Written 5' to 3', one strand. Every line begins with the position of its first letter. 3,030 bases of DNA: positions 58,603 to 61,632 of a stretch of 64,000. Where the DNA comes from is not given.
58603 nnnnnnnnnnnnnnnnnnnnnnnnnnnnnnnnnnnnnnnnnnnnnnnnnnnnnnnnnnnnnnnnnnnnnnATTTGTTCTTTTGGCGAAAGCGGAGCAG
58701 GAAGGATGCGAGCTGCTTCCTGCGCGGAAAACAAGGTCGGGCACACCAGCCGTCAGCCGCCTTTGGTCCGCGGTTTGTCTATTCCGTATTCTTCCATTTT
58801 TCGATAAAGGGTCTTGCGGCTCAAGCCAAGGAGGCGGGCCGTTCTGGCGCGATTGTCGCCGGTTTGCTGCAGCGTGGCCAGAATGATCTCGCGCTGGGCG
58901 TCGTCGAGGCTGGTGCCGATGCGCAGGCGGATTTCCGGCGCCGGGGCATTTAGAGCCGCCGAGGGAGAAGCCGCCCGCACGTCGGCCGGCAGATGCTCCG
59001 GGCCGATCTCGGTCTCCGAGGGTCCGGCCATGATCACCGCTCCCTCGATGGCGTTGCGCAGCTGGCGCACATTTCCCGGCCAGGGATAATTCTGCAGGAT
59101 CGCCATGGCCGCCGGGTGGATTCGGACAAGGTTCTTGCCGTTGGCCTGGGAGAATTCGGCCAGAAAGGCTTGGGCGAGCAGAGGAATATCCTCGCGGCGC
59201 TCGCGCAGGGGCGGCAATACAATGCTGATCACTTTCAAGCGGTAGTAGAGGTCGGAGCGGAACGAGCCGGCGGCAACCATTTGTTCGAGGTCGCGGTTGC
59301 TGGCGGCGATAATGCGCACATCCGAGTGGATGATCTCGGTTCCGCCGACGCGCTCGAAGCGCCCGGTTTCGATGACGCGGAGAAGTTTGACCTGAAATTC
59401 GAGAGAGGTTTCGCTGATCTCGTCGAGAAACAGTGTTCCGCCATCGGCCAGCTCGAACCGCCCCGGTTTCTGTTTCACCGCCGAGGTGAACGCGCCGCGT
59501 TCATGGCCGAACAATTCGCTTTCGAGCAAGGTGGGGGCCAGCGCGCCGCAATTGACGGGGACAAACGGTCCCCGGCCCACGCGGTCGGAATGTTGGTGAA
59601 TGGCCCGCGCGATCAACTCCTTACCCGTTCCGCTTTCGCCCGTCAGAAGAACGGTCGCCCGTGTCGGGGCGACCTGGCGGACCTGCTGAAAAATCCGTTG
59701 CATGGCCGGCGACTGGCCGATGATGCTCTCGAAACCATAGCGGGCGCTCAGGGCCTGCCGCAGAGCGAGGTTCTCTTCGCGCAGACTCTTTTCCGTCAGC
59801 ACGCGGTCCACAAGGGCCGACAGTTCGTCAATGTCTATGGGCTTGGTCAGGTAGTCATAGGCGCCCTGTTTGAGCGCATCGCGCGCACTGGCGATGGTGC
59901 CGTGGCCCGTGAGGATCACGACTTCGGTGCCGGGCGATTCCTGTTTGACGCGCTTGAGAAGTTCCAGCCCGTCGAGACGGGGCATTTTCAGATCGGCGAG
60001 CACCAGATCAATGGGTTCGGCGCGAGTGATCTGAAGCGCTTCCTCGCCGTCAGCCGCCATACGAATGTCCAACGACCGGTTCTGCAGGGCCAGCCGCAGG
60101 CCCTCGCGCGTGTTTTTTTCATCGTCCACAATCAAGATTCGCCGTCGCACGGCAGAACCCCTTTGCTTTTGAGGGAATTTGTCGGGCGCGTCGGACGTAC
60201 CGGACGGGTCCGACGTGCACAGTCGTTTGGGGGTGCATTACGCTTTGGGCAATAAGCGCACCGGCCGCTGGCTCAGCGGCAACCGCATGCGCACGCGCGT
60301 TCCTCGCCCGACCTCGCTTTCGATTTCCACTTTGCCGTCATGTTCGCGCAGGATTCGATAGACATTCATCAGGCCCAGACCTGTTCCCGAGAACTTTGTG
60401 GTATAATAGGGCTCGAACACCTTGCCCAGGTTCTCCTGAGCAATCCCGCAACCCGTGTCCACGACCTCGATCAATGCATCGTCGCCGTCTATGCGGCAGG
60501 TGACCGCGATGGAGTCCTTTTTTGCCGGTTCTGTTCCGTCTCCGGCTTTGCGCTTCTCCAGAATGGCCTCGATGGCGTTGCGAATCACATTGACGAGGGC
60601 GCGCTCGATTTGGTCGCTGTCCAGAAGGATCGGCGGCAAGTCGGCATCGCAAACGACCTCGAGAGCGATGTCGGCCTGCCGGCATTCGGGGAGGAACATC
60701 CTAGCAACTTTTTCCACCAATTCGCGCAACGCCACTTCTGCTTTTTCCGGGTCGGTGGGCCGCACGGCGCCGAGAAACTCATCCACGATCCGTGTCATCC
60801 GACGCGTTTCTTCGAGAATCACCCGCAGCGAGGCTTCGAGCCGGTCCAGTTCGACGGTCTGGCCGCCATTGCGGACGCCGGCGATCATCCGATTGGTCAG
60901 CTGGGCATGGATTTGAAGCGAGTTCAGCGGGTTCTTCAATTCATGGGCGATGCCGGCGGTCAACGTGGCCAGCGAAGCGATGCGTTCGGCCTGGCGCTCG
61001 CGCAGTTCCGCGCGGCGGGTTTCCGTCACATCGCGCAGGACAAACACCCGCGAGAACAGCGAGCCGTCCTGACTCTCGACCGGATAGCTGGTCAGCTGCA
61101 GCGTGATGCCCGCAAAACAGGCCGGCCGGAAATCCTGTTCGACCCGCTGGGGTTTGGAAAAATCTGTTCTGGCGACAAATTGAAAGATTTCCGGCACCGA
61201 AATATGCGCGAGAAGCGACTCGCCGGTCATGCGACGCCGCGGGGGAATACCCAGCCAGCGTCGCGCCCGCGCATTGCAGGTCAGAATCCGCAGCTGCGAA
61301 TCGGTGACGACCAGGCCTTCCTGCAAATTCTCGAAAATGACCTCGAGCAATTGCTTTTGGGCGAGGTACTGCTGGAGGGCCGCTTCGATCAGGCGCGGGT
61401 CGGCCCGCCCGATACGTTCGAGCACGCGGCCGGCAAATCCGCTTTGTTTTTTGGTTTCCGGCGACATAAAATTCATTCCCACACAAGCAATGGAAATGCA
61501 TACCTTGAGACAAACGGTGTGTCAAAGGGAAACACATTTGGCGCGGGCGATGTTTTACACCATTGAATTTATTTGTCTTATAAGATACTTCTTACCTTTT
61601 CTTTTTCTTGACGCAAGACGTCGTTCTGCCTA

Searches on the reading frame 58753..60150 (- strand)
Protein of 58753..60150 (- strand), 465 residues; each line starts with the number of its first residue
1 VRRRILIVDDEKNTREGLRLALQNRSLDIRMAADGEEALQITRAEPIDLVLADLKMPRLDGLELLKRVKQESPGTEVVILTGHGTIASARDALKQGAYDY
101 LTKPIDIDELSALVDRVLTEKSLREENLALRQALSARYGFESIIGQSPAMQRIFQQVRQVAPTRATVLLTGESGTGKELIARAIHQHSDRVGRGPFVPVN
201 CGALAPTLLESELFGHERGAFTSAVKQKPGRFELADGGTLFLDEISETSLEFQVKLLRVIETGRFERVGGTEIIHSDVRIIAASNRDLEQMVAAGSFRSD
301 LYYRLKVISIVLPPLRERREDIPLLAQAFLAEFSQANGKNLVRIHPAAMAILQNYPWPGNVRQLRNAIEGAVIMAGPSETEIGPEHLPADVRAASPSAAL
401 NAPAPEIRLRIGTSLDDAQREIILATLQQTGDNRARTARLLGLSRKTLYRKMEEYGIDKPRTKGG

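Call 14: search_protein_families(library=pfam, proteins=[window:58753-60150:-])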
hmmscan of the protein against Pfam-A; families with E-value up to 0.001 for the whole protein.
window:58753-60150:- (465 aa): 12 families
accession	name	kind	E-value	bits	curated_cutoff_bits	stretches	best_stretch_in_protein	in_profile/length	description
PF00158.32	Sigma54_activat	-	1.3e-70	236.9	20.2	1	143-310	1-167/168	Sigma-54 interaction domain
PF00072.30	Response_reg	-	1.2e-31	109.5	30.2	1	5-114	1-110/111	Response regulator receiver domain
PF25601.1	AAA_lid_14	-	2.3e-28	98.3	27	1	316-399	1-82/87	AAA+ ATPase lid domain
PF14532.12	Sigma54_activ_2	-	9.4e-22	78.2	25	1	144-315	1-138/138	Sigma-54 interaction domain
PF02954.25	HTH_8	-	6.4e-13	48.7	22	1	415-455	2-42/42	Bacterial regulatory protein, Fis family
PF07728.20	AAA_5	-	1.3e-08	35.4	22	1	167-286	2-123/139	AAA domain (dynein-related subfamily)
PF01078.27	Mg_chelatase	-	3.4e-05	23.8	20.3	0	225-285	95-157/207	Magnesium chelatase, subunit ChlI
PF00004.35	AAA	-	6.7e-05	23.8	21.2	1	167-288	1-111/131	ATPase family associated with various cellular activities (AAA)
PF07724.20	AAA_2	-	0.0001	22.8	27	1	165-292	4-131/166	AAA domain (Cdc48 subfamily)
PF18024.7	HTH_50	-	0.00034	20.7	27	0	415-457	8-49/50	Helix-turn-helix domain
PF13191.12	AAA_16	-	0.00059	20.8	32.6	1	149-215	8-80/167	AAA ATPase domain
PF13518.12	HTH_28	-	0.00094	19.7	25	0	420-450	3-31/52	Helix-turn-helix domain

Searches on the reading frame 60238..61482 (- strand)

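Call 14: search_protein_families(library=pfam, proteins=[window:60238-61482:-])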
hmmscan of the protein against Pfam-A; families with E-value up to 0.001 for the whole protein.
window:60238-61482:- (414 aa): 7 families
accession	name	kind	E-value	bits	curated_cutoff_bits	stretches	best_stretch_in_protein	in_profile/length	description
PF02518.31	HATPase_c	-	5.8e-25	88.3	26.4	1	288-404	2-110/111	Histidine kinase-, DNA gyrase B-, and HSP90-like ATPase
PF00512.31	HisKA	-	1.9e-10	41.1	26.9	1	172-238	3-59/66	His Kinase A (phospho-acceptor) domain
PF13188.13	PAS_8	-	7.3e-07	29.3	21.8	1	45-91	2-47/65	PAS domain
PF08448.16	PAS_4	-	1.3e-06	29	23.1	1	50-157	1-110/110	PAS fold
PF12860.13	PAS_7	-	6.8e-06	26.6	27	1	50-159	1-114/115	PAS fold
PF00989.32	PAS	-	1e-05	25.9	22.6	1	45-150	2-111/113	PAS fold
PF13426.13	PAS_9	-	3.2e-05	24.6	27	1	55-154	2-103/103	PAS domain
